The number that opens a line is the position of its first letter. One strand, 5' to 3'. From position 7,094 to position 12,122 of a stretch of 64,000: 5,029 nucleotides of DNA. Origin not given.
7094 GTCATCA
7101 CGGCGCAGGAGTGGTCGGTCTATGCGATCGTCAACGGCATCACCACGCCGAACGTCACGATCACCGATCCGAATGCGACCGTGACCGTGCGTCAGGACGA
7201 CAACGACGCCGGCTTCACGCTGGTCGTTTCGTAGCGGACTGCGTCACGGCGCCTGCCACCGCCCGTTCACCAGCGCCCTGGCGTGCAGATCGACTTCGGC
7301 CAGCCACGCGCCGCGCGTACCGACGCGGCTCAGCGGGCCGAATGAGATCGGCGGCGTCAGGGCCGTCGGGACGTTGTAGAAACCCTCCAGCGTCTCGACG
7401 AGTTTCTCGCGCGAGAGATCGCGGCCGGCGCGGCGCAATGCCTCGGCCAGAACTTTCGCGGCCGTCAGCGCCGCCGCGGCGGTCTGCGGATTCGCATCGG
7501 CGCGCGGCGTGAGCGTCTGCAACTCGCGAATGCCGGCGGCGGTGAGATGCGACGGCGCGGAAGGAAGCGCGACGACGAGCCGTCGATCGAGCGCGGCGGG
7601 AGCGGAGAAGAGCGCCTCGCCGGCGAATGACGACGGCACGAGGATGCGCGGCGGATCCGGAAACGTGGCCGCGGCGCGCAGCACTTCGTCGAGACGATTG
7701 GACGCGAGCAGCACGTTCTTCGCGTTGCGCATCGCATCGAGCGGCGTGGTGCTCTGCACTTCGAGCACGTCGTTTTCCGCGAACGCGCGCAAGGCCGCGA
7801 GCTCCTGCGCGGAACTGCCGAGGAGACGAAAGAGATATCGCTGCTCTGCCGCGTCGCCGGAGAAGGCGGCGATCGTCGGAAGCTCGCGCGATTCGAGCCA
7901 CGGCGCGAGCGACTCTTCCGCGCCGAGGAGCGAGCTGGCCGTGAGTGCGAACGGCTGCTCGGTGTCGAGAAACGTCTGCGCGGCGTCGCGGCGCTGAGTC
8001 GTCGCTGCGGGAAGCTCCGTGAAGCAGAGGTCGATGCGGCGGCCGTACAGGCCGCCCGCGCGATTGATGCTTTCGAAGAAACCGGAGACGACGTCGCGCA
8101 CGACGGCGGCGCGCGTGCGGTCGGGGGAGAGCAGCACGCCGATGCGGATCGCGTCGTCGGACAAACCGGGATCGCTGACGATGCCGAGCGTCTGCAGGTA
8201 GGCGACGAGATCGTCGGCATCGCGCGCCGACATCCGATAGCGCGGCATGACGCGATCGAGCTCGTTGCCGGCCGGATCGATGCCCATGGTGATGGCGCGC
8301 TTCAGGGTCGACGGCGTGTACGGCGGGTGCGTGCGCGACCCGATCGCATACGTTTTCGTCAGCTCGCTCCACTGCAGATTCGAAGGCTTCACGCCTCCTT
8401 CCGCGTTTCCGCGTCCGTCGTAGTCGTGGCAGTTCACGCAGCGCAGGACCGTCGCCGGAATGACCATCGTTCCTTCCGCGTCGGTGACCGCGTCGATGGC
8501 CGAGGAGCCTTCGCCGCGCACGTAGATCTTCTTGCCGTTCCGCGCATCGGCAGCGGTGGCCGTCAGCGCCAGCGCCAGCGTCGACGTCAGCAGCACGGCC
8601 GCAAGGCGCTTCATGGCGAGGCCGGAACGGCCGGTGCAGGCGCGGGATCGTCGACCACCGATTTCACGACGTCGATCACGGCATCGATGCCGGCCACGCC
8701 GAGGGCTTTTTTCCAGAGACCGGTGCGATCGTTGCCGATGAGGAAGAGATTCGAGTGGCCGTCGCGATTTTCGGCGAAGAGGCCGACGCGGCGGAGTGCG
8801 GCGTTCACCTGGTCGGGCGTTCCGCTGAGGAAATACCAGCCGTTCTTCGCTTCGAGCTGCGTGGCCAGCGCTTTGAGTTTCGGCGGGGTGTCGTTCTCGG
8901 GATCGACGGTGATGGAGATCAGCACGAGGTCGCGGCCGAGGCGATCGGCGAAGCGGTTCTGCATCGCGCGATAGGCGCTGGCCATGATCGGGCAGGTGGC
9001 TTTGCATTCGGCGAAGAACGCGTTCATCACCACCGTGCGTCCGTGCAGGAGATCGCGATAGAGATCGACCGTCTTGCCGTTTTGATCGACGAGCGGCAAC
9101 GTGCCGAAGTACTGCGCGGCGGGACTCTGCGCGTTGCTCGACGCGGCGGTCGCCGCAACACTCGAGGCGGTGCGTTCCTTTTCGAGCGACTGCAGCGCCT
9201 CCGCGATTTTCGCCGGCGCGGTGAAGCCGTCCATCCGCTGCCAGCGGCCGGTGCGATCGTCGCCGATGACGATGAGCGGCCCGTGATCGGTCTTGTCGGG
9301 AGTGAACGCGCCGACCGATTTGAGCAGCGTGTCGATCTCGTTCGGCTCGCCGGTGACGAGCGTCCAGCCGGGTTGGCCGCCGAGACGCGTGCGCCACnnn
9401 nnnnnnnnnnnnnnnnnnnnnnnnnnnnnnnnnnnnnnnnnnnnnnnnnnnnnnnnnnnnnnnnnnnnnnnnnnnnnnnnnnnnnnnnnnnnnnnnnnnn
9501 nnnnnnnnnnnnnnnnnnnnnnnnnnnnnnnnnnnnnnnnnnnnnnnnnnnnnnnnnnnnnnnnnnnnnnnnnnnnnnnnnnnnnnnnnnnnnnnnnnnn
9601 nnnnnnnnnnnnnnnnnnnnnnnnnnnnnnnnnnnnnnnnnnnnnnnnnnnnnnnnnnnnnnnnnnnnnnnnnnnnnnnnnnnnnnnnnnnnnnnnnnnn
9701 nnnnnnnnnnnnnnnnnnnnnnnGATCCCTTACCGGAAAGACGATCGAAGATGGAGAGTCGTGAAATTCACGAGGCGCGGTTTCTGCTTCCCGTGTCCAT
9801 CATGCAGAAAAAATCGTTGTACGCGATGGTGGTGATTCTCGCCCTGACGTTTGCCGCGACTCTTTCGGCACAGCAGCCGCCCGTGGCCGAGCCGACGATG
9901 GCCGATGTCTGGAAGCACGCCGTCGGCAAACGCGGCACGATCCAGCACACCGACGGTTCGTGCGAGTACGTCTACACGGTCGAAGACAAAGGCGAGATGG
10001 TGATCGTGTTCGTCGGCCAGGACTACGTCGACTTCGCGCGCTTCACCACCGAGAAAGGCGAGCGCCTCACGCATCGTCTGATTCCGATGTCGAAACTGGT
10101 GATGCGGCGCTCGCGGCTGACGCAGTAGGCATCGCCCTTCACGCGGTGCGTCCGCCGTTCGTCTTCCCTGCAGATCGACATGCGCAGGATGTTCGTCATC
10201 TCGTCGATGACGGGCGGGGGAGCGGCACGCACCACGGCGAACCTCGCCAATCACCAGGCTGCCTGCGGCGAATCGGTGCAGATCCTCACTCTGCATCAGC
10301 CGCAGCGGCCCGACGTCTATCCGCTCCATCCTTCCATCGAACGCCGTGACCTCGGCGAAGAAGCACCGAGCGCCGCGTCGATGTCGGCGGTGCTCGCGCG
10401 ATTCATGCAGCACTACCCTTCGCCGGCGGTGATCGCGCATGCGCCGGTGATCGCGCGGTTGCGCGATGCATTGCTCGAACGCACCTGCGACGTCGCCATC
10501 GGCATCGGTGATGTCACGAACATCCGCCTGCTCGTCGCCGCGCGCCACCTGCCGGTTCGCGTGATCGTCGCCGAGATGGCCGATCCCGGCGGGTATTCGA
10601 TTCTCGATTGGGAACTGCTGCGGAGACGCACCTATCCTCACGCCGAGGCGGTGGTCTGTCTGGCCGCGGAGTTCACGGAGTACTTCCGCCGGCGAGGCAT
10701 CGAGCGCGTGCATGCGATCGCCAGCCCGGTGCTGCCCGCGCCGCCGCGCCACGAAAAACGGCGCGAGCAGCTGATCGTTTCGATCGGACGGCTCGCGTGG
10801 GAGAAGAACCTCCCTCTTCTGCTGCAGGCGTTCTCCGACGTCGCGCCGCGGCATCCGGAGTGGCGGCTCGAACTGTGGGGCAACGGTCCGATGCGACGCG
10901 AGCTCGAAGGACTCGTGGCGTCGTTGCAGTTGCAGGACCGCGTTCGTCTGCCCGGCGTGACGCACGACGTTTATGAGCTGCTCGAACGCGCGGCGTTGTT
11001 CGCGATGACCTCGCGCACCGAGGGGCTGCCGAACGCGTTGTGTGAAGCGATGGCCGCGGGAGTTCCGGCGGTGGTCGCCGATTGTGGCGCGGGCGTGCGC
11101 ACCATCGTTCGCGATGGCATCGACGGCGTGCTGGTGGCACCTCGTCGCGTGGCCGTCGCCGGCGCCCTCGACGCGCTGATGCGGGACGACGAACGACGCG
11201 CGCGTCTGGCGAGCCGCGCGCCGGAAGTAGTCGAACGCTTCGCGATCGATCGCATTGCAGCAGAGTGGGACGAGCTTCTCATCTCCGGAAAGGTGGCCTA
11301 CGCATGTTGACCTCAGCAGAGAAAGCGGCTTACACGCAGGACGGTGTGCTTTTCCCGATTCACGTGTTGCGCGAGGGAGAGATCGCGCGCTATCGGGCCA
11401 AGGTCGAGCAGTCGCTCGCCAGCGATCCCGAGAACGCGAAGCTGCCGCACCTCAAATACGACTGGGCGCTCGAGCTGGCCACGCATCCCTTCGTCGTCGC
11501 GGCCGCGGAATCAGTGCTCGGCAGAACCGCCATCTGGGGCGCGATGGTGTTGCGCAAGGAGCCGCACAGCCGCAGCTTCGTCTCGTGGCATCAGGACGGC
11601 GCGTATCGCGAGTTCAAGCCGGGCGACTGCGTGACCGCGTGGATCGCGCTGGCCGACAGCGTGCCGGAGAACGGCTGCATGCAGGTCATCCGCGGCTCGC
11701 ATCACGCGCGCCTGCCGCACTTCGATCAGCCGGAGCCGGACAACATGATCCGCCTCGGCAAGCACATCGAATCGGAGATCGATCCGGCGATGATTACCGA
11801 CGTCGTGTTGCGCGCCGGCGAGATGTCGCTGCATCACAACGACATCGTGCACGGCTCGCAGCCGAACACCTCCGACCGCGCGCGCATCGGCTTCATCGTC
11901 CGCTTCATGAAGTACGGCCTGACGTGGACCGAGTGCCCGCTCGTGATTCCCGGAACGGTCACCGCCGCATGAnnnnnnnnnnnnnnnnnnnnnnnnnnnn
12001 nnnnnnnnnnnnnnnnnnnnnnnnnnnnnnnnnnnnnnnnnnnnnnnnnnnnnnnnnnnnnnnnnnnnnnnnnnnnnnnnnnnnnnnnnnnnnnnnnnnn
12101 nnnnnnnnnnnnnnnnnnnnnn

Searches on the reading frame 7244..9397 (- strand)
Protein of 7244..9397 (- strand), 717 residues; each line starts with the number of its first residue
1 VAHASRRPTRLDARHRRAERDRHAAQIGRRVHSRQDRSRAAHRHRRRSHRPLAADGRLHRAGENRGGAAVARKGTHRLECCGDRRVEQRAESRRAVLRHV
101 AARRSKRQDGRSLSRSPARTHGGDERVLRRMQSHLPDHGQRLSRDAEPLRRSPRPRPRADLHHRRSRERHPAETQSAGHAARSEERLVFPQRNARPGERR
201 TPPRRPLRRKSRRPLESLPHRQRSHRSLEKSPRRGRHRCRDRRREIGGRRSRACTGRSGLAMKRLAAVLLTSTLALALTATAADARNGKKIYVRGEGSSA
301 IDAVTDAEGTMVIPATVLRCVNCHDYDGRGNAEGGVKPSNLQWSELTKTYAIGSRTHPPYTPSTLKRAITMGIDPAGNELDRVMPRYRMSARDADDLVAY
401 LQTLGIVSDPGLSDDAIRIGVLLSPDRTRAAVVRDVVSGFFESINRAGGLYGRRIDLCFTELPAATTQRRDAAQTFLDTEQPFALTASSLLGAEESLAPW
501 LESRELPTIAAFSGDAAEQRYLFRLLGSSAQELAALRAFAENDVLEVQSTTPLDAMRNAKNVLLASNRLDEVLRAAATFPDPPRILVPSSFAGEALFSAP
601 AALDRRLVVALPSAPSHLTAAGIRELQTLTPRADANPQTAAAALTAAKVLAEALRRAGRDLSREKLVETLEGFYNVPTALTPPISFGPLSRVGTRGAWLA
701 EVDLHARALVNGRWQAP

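Call 10: search_protein_families(library=pfam, proteins=[window:7244-9397:-], max_evalue=0.01)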
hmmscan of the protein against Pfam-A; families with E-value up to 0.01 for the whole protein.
window:7244-9397:- (717 aa): 3 families
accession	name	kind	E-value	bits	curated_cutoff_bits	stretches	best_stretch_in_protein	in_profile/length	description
PF13458.12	Peripla_BP_6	-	1.4e-13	51.7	31.7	2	433-538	21-127/343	Periplasmic binding protein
PF00034.26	Cytochrom_C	-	4.7e-06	28.3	21.3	1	319-404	11-89/90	Cytochrome c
PF13442.11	Cytochrome_CBB3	-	0.0026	18.5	27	0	320-401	14-68/68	Cytochrome C oxidase, cbb3-type, subunit III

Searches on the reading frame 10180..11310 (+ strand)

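Call 10: search_protein_families(library=pfam, proteins=[window:10180-11310:+], max_evalue=0.01)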
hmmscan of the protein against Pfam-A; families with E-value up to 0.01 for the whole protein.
window:10180-11310:+ (376 aa): 7 families
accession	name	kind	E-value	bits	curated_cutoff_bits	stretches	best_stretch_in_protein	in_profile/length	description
PF00534.26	Glycos_transf_1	-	2e-34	119.1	26.4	1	194-349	13-171/172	Glycosyl transferases group 1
PF13692.12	Glyco_trans_1_4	-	4.6e-32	111.7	27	1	197-336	2-142/142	Glycosyl transferases group 1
PF13579.12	Glyco_trans_4_4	-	6.3e-08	33.6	29.7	1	13-178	1-153/158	Glycosyl transferase 4-like domain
PF20706.3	GT4-conflict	-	2.2e-07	30.7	26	1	174-330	174-340/385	Family 4 Glycosyltransferase in conflict systems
PF13524.12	Glyco_trans_1_2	-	5.7e-06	26.8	25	1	221-352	8-130/144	Glycosyl transferase-like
PF13439.12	Glyco_transf_4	-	9e-06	26.3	28.5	1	13-182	2-164/170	Glycosyltransferase Family 4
PF03466.25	LysR_substrate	-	0.00025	20.9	28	1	68-177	21-131/209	LysR substrate binding domain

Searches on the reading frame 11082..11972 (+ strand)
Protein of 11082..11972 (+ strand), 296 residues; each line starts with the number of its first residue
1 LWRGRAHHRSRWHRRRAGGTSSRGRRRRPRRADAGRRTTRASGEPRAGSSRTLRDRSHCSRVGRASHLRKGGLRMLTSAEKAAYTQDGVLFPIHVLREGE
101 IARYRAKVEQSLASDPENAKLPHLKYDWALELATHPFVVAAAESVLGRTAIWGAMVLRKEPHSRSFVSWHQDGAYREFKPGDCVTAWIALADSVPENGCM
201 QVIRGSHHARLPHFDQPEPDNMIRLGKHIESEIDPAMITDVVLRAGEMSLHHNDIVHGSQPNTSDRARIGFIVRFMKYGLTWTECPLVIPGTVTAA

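Call 10: search_protein_families(library=pfam, proteins=[window:11082-11972:+], max_evalue=0.01)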
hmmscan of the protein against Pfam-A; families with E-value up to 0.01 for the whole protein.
window:11082-11972:+ (296 aa): 1 family
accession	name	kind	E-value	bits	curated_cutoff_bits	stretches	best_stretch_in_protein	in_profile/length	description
PF05721.19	PhyH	-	1.3e-24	88.1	22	1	126-269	58-212/213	Phytanoyl-CoA dioxygenase (PhyH)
